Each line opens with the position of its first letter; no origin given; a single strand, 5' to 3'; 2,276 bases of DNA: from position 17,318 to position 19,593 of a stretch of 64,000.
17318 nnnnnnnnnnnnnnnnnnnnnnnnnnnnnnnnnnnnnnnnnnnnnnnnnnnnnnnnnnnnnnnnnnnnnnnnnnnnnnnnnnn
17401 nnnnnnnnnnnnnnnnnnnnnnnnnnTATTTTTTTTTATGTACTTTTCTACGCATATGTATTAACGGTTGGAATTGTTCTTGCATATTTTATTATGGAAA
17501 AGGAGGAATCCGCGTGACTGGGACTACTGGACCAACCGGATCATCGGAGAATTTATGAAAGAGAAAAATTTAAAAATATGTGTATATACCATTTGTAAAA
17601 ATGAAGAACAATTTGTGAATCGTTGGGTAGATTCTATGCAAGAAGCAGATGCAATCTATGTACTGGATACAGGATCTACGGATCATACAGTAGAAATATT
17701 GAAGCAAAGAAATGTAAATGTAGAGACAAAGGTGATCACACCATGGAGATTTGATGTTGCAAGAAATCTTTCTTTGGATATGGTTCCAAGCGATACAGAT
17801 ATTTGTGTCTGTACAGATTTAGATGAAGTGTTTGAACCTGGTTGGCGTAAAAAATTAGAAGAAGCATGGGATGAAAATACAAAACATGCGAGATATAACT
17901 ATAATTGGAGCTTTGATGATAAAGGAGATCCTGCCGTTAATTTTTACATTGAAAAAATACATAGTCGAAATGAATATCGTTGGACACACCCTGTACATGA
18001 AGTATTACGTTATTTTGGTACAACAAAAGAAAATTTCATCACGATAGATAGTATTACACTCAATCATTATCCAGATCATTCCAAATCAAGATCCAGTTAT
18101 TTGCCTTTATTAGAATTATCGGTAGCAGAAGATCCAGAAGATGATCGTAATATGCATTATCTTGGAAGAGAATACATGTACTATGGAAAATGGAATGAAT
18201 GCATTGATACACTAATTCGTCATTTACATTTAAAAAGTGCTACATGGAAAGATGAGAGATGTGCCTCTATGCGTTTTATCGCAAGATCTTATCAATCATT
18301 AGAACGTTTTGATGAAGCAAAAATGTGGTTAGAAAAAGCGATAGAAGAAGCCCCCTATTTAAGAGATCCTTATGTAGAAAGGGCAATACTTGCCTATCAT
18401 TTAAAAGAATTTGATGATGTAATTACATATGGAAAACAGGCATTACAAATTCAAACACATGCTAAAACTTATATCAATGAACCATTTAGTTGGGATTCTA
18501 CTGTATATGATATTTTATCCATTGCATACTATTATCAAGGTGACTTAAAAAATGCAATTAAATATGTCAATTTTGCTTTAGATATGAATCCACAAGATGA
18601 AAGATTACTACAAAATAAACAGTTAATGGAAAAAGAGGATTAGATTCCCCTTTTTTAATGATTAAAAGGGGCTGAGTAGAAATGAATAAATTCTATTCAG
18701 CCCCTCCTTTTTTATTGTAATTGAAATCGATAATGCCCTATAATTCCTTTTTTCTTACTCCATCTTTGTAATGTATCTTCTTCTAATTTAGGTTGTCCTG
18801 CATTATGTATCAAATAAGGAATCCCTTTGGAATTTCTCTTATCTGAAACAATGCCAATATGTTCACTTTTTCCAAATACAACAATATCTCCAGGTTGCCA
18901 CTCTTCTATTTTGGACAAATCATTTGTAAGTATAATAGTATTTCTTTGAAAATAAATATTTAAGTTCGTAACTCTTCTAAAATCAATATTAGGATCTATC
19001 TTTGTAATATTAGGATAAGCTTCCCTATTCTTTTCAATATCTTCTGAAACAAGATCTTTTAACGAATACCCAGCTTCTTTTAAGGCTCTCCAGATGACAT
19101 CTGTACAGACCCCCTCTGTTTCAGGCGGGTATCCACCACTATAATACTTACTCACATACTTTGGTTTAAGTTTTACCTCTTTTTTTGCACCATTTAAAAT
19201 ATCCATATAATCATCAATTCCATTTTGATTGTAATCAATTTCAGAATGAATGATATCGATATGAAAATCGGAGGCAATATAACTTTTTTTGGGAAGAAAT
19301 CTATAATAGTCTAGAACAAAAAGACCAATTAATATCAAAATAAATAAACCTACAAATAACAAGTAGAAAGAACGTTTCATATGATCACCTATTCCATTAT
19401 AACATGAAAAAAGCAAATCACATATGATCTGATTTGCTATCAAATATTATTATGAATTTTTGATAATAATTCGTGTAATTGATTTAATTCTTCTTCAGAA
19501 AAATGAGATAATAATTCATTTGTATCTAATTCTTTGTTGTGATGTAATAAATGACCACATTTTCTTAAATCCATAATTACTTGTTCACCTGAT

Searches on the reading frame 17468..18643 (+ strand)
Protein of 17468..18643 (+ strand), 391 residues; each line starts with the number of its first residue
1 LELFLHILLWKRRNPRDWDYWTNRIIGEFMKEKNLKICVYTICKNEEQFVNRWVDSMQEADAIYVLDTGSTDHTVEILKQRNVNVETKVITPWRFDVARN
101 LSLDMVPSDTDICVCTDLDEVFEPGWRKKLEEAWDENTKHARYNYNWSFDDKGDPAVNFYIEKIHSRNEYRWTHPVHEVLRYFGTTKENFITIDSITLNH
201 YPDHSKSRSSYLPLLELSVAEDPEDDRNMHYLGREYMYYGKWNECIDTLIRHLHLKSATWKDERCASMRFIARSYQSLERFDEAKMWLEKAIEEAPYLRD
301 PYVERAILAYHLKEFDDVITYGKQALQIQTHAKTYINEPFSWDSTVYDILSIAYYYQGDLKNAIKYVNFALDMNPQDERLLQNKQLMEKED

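Call 81: search_protein_families(library=pfam, proteins=[window:17468-18643:+], max_evalue=0.001)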
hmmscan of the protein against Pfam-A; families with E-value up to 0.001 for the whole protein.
window:17468-18643:+ (391 aa): 9 families
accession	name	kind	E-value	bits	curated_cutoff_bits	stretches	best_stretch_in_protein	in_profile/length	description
PF07719.23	TPR_2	-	1.3e-10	41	27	0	346-377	3-34/34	Tetratricopeptide repeat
PF00535.33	Glycos_transf_2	-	2.3e-10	41.1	23.3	1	39-154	2-127/168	Glycosyl transferase family 2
PF00515.34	TPR_1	-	3e-09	36.8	27.8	0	353-377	10-34/34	Tetratricopeptide repeat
PF13181.12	TPR_8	-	3.7e-08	33.3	25.7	0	271-296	7-32/34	Tetratricopeptide repeat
PF13424.12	TPR_12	-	1.9e-07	31.6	30.1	0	266-329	4-75/77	Tetratricopeptide repeat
PF13428.12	TPR_14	-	2.6e-05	24.9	23.5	0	347-382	4-39/44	Tetratricopeptide repeat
PF13374.12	TPR_10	-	7.5e-05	23.1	27.5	0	266-293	3-30/42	Tetratricopeptide repeat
PF13704.12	Glyco_tranf_2_4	-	0.00014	22.7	27.5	1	44-121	1-83/98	Glycosyl transferase family 2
PF23558.1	TPR_P4H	-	0.0002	21.8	27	1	309-388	11-86/91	Prolyl 4-hydroxylase peptide-substrate-binding domain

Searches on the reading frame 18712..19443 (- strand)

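Call 81: search_protein_families(library=pfam, proteins=[window:18712-19443:-], max_evalue=0.001)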
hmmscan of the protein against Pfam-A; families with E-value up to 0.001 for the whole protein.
window:18712-19443:- (243 aa): 1 family
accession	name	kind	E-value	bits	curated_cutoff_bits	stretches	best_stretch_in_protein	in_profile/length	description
PF06940.17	DUF1287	-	1.2e-52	178.3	25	1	84-240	2-163/163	Domain of unknown function (DUF1287)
